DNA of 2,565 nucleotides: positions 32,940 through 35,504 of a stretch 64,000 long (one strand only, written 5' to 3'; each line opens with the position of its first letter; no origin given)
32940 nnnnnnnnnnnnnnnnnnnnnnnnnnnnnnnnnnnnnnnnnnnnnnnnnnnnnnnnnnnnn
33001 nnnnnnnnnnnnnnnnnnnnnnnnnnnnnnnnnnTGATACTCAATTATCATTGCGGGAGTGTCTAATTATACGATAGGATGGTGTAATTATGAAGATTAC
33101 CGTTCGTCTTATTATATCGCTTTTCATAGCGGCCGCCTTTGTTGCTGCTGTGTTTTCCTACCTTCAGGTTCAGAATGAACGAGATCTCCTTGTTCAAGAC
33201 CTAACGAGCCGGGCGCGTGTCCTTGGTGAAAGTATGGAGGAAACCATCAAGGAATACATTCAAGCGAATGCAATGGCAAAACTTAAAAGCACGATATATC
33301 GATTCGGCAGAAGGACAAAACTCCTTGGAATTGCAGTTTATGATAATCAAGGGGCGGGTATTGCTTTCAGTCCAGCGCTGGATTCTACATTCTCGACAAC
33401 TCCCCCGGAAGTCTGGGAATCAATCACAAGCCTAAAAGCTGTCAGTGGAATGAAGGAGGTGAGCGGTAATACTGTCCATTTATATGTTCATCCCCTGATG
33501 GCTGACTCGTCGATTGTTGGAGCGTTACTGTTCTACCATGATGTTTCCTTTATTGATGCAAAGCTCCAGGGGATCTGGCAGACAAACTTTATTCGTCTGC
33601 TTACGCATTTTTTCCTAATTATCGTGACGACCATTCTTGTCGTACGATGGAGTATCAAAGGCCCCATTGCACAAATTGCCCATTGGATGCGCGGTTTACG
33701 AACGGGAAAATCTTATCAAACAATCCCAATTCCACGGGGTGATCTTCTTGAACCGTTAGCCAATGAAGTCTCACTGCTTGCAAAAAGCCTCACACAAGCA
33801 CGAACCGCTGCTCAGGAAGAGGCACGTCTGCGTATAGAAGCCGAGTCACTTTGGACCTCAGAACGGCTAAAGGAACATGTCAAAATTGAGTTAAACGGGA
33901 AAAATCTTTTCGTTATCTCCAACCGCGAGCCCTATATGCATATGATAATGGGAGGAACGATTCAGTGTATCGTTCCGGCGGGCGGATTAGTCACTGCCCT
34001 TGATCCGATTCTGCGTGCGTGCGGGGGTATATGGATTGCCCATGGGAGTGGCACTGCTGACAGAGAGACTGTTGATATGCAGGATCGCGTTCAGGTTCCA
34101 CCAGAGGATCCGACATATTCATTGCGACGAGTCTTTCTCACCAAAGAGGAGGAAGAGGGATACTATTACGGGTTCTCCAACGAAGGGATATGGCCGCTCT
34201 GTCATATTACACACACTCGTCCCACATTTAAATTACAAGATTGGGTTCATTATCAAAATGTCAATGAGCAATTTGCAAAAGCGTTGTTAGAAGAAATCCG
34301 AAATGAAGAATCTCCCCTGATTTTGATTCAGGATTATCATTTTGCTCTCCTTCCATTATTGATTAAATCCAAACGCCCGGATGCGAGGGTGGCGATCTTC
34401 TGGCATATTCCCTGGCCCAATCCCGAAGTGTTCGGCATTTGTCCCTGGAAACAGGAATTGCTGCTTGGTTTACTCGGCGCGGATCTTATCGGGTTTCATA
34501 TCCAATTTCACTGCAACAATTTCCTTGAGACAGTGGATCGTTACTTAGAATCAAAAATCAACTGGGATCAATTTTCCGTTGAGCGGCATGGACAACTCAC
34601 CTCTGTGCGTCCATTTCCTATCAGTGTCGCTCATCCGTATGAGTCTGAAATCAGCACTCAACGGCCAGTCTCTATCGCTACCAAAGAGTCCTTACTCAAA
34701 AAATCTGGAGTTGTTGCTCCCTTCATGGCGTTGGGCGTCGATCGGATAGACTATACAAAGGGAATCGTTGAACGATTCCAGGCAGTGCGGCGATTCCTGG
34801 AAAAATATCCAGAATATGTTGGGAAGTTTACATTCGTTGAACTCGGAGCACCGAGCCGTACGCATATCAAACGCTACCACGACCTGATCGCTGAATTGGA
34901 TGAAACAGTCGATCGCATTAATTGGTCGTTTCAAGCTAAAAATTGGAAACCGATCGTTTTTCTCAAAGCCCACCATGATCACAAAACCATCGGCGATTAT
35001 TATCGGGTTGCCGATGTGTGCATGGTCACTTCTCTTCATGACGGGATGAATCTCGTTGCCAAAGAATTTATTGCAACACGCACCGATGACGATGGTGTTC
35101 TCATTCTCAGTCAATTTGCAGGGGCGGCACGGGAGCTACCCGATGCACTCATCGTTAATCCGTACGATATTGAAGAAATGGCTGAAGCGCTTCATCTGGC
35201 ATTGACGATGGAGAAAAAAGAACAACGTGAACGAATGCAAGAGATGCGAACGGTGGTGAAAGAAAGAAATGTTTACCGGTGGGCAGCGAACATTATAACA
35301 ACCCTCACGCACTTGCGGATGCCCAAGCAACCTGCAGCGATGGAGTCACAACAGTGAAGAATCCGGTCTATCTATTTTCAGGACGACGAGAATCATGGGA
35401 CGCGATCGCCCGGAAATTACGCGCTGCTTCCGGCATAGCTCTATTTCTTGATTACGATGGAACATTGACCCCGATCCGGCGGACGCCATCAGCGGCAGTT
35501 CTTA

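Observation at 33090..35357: Trehalose-6-phosphate synthase fused to a transmembrane periplasmic sensor and HAMP-like domain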

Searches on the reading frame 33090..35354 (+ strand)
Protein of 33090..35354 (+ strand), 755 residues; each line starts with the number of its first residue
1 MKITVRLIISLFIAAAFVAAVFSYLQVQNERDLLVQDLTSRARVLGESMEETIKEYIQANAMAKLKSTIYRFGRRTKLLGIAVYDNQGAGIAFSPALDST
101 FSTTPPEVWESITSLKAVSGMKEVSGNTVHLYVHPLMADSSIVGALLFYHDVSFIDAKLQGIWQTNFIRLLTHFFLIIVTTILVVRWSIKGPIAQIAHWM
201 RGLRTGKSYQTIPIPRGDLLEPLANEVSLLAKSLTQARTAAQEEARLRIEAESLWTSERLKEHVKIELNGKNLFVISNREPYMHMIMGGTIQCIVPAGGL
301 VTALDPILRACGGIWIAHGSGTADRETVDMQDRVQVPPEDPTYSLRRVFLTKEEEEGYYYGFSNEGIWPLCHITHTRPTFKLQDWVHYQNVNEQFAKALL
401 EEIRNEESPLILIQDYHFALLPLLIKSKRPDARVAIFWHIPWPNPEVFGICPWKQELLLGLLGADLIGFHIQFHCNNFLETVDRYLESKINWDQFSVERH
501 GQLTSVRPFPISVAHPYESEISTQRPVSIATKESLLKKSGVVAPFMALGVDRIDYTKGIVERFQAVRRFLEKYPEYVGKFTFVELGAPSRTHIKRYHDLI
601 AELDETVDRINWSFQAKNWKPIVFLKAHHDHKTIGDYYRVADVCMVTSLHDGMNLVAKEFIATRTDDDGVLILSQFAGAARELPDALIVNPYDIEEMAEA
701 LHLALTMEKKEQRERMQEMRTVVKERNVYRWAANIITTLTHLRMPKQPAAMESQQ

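Call 3: search_protein_families(library=pfam, proteins=[window:33090-35354:+], max_evalue=0.01)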
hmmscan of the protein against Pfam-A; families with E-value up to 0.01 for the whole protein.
window:33090-35354:+ (755 aa): 4 families
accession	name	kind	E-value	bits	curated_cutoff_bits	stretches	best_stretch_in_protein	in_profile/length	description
PF00982.27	Glyco_transf_20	-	3.6e-118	395.7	32.5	1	273-739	3-471/473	Glycosyltransferase family 20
PF13692.12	Glyco_trans_1_4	-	0.0026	18.5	27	1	621-703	60-138/142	Glycosyl transferases group 1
PF00534.26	Glycos_transf_1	-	0.005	16.8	26.4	0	546-718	17-167/172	Glycosyl transferases group 1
PF20706.3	GT4-conflict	-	0.0081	15.6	26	0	622-748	263-364/385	Family 4 Glycosyltransferase in conflict systems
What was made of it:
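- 33906..35306 (+): GT20 catalytic domain (aa 273-739), a trehalose-6-phosphate synthase. PF00982 E=3.6e-118 (call 3).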

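Call 4: search_protein_families(library=ncbifam, proteins=[window:33090-35354:+], max_evalue=0.01)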
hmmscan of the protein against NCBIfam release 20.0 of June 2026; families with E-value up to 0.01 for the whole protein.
window:33090-35354:+ (755 aa): 8 families
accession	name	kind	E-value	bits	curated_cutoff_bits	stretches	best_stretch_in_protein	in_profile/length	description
NF011071.0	PRK14501.1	equivalog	3e-149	498.5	634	1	272-749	3-471/729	bifunctional alpha,alpha-trehalose-phosphate synthase (UDP-forming)/trehalose-phosphatase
TIGR02400.1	trehalose_OtsA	equivalog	2.3e-129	432.1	564.85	1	272-740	1-455/456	alpha,alpha-trehalose-phosphate synthase (UDP-forming)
TIGR02398.1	gluc_glyc_Psyn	equivalog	8.6e-88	295.1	569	1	309-739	38-480/487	glucosylglycerol-phosphate synthase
NF007513.0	PRK10117.1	equivalog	2.2e-84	284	759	1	296-743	20-455/474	alpha,alpha-trehalose-phosphate synthase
NF033092.0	HK_WalK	equivalog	2.8e-06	26.2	725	1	1-246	7-258/594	cell wall metabolism sensor histidine kinase WalK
TIGR04047.1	MSMEG_0565_glyc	hypoth_equivalog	8.4e-06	25.1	259.85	1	623-734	259-363/373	MSMEG_0565 family glycosyltransferase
NF053592.1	HK_near_YfiR_like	equivalog_domain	0.003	17.2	194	1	2-209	5-195/223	sensor histidine kinase, YfiR-like protein-associated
TIGR03449.1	mycothiol_MshA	equivalog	0.0081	15.1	462.5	0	547-734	223-392/406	D-inositol-3-phosphate glycosyltransferase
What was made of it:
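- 33906..35306 (+): TIGR02400 E=2.3e-129 but below the equivalog cutoff (call 4).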

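Call 6: find_homologous_proteins(query=window:33090-35354:+, max_evalue=0.00001)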
Query window:33090-35354:+ (755 aa): 8000 proteins with E <= 0.00001 among 8000 candidates; the best 120 are listed.
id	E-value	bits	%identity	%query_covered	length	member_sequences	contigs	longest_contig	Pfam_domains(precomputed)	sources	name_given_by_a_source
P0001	0.0e+0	1733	100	100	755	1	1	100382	PF00982.28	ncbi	ncbi:MAG: trehalose-6-phosphate synthase [bacterium]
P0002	0.0e+0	1446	81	100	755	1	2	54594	PF00982.28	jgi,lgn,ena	-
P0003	0.0e+0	1421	80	99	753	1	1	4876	PF00982.28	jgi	jgi:alpha,alpha-trehalose-phosphate synthase [UDP-forming]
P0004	0.0e+0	1418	81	99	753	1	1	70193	PF00982.28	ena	-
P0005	0.0e+0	1417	81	100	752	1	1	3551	PF00982.28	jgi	jgi:alpha,alpha-trehalose-phosphate synthase [UDP-forming]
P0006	0.0e+0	1413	80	99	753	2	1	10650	PF00982.28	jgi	jgi:alpha,alpha-trehalose-phosphate synthase [UDP-forming]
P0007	0.0e+0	1409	79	100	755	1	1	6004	PF00982.28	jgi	jgi:trehalose-6-phosphate synthase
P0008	0.0e+0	1407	80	99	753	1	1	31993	PF00534.27,PF00982.28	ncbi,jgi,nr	ncbi:MAG: trehalose-6-phosphate synthase [Ignavibacteriae bacterium]|nr:MAG: trehalose-6-phosphate s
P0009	0.0e+0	1406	80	100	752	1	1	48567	PF00982.28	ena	-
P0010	0.0e+0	1399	81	99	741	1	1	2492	PF00982.28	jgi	jgi:alpha,alpha-trehalose-phosphate synthase [UDP-forming]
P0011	0.0e+0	1394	79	100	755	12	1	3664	PF00982.28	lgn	-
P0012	0.0e+0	1392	78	100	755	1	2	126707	PF00982.28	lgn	-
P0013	0.0e+0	1392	78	99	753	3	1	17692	PF00982.28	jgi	jgi:alpha,alpha-trehalose-phosphate synthase [UDP-forming]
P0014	0.0e+0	1390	79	99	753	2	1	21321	PF00982.28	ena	-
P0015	0.0e+0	1386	78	100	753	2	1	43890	PF00982.28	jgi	jgi:trehalose 6-phosphate synthase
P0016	0.0e+0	1385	78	100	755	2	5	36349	PF00534.27,PF00982.28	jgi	jgi:alpha,alpha-trehalose-phosphate synthase [UDP-forming]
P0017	0.0e+0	1379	77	100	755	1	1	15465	PF00982.28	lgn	-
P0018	0.0e+0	1373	77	100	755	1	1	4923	PF00982.28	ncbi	-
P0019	0.0e+0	1372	77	100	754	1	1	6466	PF00982.28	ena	-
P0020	0.0e+0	1361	78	99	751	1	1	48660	PF00982.28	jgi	jgi:alpha,alpha-trehalose-phosphate synthase [UDP-forming]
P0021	0.0e+0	1359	77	99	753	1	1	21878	PF00982.28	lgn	-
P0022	0.0e+0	1356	76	99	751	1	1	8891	PF00982.28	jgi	jgi:trehalose-6-phosphate synthase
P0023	0.0e+0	1348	75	100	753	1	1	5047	PF00534.27,PF00982.28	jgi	jgi:alpha,alpha-trehalose-phosphate synthase [UDP-forming]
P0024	0.0e+0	1340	75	99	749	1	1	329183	PF00982.28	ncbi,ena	-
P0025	0.0e+0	1336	76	98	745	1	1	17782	PF00982.28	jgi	jgi:trehalose-6-phosphate synthase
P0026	0.0e+0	1335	75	98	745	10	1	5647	PF00982.28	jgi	-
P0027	0.0e+0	1333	76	99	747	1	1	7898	PF00982.28,PF13692.13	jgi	-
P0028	0.0e+0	1327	76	99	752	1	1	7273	PF00982.28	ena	-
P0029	0.0e+0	1309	74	100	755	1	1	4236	PF00982.28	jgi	jgi:alpha,alpha-trehalose-phosphate synthase [UDP-forming]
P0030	0.0e+0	1297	75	99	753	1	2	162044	PF00982.28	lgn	-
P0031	0.0e+0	1273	71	100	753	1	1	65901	PF00982.28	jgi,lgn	jgi:trehalose 6-phosphate synthase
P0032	0.0e+0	1269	71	100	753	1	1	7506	PF00982.28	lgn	-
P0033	0.0e+0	1246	69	100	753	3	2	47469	PF00982.28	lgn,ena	-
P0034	0.0e+0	1242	70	100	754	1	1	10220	PF00982.28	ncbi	-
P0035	0.0e+0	1217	69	99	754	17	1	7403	PF00982.28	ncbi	-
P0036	0.0e+0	1208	68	100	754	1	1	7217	PF00982.28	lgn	-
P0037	0.0e+0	1206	68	100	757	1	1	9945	PF00982.28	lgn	-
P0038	0.0e+0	1204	68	100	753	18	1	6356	PF00982.28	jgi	-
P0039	0.0e+0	1201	68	100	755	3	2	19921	PF00982.28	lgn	-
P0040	0.0e+0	1195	67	99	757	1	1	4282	PF00982.28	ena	-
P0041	0.0e+0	1193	67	100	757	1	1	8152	PF00982.28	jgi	jgi:trehalose-6-phosphate synthase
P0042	0.0e+0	1187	67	99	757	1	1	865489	PF00982.28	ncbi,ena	-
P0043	0.0e+0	1187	67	99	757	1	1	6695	PF00982.28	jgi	jgi:alpha,alpha-trehalose-phosphate synthase [UDP-forming]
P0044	0.0e+0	1187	66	99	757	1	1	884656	PF00982.28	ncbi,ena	-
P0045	0.0e+0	1186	68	99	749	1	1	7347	PF00982.28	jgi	jgi:trehalose 6-phosphate synthase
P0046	0.0e+0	1185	66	99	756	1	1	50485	PF00982.28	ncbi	-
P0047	0.0e+0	1184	67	99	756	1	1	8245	PF00982.28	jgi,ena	-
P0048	0.0e+0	1184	68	96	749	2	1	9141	PF00982.28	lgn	-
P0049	0.0e+0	1183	67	99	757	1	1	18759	PF00982.28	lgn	-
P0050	0.0e+0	1181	67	99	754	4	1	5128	PF00982.28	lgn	-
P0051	0.0e+0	1181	65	99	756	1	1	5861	PF00982.28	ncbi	-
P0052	0.0e+0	1177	66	99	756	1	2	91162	PF00982.28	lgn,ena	-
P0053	0.0e+0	1174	67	99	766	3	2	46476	PF00982.28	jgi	-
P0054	0.0e+0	1173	66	99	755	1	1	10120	PF00982.28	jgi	jgi:alpha,alpha-trehalose-phosphate synthase [UDP-forming]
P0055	0.0e+0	1172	66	99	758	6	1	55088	PF00982.28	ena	-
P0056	0.0e+0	1171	66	99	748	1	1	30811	PF00982.28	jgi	jgi:trehalose 6-phosphate synthase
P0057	0.0e+0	1171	66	99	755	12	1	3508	PF00982.28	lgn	-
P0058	0.0e+0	1168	66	99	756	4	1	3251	PF00982.28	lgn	-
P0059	0.0e+0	1167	66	99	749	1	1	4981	PF00982.28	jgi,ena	jgi:trehalose 6-phosphate synthase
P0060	0.0e+0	1167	66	99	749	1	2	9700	PF00982.28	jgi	jgi:trehalose 6-phosphate synthase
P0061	0.0e+0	1166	66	99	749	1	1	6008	PF00982.28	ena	-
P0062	0.0e+0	1163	65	99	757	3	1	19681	PF00982.28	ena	-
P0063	0.0e+0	1162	66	99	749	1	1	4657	PF00982.28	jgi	jgi:trehalose 6-phosphate synthase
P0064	0.0e+0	1161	65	100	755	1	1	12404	PF00982.28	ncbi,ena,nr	ncbi:MAG TPA: trehalose-6-phosphate synthase [Bacteroidota bacterium]|nr:trehalose-6-phosphate synth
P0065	0.0e+0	1160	67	98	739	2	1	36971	PF00982.28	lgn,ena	-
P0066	0.0e+0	1159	65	99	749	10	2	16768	PF00982.28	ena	-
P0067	0.0e+0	1158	65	99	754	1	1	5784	PF00982.28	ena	-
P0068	0.0e+0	1158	65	99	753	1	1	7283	PF00982.28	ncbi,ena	-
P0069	0.0e+0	1156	65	99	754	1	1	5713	PF00982.28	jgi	jgi:trehalose-6-phosphate synthase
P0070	0.0e+0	1155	65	99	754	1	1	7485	PF00982.28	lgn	-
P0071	0.0e+0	1152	62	94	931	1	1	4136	PF00982.28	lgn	-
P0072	0.0e+0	1152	66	99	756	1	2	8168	PF00982.28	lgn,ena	-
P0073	0.0e+0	1151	65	99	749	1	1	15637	PF00982.28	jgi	-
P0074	0.0e+0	1151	65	99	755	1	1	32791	PF00982.28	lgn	-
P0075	0.0e+0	1151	66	100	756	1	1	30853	PF00982.28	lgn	-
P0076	0.0e+0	1150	65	99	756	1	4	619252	PF00982.28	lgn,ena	-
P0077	0.0e+0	1148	66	97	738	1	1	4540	PF00982.28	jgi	jgi:alpha,alpha-trehalose-phosphate synthase [UDP-forming]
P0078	0.0e+0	1148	66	99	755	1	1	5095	PF00982.28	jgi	jgi:trehalose-6-phosphate synthase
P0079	0.0e+0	1147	64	99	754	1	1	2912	PF00982.28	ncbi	-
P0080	0.0e+0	1146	62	97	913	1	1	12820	PF00982.28,PF10144.16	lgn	-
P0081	0.0e+0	1142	66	100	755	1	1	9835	PF00982.28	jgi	jgi:alpha,alpha-trehalose-phosphate synthase [UDP-forming]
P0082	0.0e+0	1140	62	94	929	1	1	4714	PF00982.28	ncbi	ncbi:MAG: trehalose-6-phosphate synthase [Acidobacteriota bacterium]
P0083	0.0e+0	1140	64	99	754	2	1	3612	PF00982.28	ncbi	-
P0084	0.0e+0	1138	65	100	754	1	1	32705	PF00982.28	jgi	jgi:trehalose-6-phosphate synthase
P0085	0.0e+0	1138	65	99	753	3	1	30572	PF00982.28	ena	-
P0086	0.0e+0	1132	65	99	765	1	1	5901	PF00982.28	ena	-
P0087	0.0e+0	1132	64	99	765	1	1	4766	PF00982.28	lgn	-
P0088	0.0e+0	1130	64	99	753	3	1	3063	PF00982.28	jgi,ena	jgi:trehalose 6-phosphate synthase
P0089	0.0e+0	1128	63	99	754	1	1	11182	PF00982.28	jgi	jgi:trehalose-6-phosphate synthase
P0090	0.0e+0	1126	65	100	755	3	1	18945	PF00982.28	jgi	jgi:trehalose-6-phosphate synthase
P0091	0.0e+0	1126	63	99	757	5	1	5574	PF00982.28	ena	-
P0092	0.0e+0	1126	64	99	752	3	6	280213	PF00982.28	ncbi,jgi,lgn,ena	-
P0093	0.0e+0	1124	60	95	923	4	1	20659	PF00982.28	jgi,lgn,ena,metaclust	metaclust:\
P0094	0.0e+0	1123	64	99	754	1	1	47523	PF00982.28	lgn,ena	-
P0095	0.0e+0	1123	63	99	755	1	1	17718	PF00982.28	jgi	jgi:trehalose-6-phosphate synthase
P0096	0.0e+0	1121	64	99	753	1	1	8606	PF00982.28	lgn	-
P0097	0.0e+0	1121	63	99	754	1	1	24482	PF00982.28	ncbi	-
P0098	0.0e+0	1120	63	98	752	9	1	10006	PF00982.28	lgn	-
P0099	0.0e+0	1120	63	99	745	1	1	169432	PF00982.28,PF13692.13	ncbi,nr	ncbi:MAG: trehalose-6-phosphate synthase [bacterium]|nr:trehalose-6-phosphate synthase [bacterium]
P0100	0.0e+0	1119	63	99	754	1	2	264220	PF00982.28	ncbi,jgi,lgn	-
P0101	0.0e+0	1114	62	98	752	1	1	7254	PF00982.28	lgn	-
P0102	0.0e+0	1114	62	98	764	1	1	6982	PF00982.28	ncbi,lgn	ncbi:MAG: trehalose-6-phosphate synthase [Nitrospirota bacterium]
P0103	0.0e+0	1114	63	99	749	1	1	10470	PF00982.28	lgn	-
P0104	0.0e+0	1113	64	99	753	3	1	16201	PF00982.28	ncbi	-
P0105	0.0e+0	1110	62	98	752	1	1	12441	PF00982.28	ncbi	-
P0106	0.0e+0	1110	61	99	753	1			PF00982.28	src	-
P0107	0.0e+0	1110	62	99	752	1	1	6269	PF00982.28,PF13692.13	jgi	jgi:trehalose 6-phosphate synthase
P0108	0.0e+0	1105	63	98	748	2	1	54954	PF00982.28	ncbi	ncbi:MAG: trehalose-6-phosphate synthase [Nitrospirota bacterium]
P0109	0.0e+0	1102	63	99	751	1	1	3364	PF00982.28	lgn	-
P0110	0.0e+0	1101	62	99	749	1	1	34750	PF00982.28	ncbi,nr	ncbi:MAG: trehalose-6-phosphate synthase [Bacteroidota bacterium]|nr:trehalose-6-phosphate synthase 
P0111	0.0e+0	1099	61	99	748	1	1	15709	PF00982.28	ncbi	-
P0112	0.0e+0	1098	61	99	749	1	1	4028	PF00982.28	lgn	-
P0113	0.0e+0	1098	63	99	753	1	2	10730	PF00982.28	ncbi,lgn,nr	ncbi:MAG TPA: trehalose-6-phosphate synthase [Bacteroidota bacterium]|nr:trehalose-6-phosphate synth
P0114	0.0e+0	1098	63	98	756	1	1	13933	PF00982.28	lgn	-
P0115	0.0e+0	1098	61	99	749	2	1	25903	PF00982.28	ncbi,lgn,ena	-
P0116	0.0e+0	1097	63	99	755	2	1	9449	PF00982.28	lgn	-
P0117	0.0e+0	1097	63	99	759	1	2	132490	PF00982.28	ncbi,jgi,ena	-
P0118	0.0e+0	1095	62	98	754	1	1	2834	PF00982.28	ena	-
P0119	0.0e+0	1095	61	98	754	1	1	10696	PF00982.28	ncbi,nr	ncbi:MAG: trehalose-6-phosphate synthase [Thermodesulfovibrionales bacterium]|nr:trehalose-6-phospha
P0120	0.0e+0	1094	62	98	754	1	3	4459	PF00982.28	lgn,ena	-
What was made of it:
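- Checked: More than 100 full-length database homologues of 739-766 aa cover at least 96% of the query (call 6).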

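Call 23: search_protein_families(library=pfam, proteins=[P0080], max_evalue=0.001)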
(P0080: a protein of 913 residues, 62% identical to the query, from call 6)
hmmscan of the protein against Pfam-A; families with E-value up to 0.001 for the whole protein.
P0080 (913 aa): 2 families
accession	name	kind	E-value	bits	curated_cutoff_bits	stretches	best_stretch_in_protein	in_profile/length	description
PF00982.27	Glyco_transf_20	-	3.2e-119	399.2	32.5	1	433-900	2-471/473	Glycosyltransferase family 20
PF10144.15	SMP_2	-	1.5e-06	28.4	28.9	0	171-280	34-138/159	Bacterial virulence factor haemolysin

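Call 47: predict_structure(alignment_id=A4)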
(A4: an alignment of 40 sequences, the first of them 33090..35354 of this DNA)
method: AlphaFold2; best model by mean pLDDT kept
length: 755 residues; sequences in the alignment: 40
mean_pLDDT: 83.0   pTM: 0.65
mean pLDDT of the five models: 83.0, 82.8, 79.4, 78.6, 78.0
residues with pLDDT >= 90: 253; 70-90: 387; 50-70: 86; < 50: 29
segments of 3 or more residues with pLDDT < 50: 364-367, 369-375, 517-526, 748-755
pLDDT, mean of each block of 10 residues (from residue 1): 82 89 90 89 88 87 87 75 89 81 85 90 82 88 90 86 89 89 81 73 58 61 72 69 59 76 86 88 79 71 78 86 84 87 91 83 52 54 89 96 93 88 95 90 80 90 93 89 92 90 91 61 47 86 92 76 96 96 85 77 92 88 88 87 88 83 89 87 90 95 96 93 86 91 63 34
secondary structure, 60 per line:
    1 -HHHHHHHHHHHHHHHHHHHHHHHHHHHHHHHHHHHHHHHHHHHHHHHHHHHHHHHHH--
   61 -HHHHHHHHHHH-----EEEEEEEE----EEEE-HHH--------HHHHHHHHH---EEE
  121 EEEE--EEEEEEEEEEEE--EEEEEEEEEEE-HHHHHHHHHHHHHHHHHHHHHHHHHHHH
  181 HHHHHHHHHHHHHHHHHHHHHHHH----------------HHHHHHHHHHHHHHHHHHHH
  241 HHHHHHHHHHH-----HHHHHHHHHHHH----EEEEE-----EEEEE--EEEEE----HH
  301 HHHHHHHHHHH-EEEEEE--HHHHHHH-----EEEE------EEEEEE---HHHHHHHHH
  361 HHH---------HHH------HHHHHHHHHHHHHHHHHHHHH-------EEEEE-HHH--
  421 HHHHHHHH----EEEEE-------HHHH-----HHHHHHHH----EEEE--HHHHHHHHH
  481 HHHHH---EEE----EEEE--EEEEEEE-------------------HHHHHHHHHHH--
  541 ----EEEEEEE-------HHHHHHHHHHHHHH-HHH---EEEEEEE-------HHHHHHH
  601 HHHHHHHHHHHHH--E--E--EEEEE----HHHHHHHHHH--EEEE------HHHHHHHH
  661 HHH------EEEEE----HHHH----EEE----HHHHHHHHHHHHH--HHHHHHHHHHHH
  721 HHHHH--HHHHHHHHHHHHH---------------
elements in order (helices of 4 or more, strands of 3 or more residues): H2-58 H62-72 E78-85 E90-93 H106-114 E118-124 E127-138 E141-151 H153-204 H221-251 H257-268 E273-277 E283-287 E290-294 H299-311 E313-318 H321-327 E333-336 E343-348 H352-363 H382-402 E410-414 H421-428 E433-437 H445-448 H454-461 E466-469 H472-485 E489-491 E496-499 E502-508 H528-538 E545-551 H559-572 E580-586 H594-613 E622-626 H631-640 E643-646 H653-663 E670-674 H679-682 E687-689 H694-706 H709-725 H728-740
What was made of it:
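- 33798..33905 (+): Conserved signalling-helix-like linker (aa 237-272), '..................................', running straight into the first strand of the GT20 domain. AF2 predicts helices 221-251 and 257-268 (call 47).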
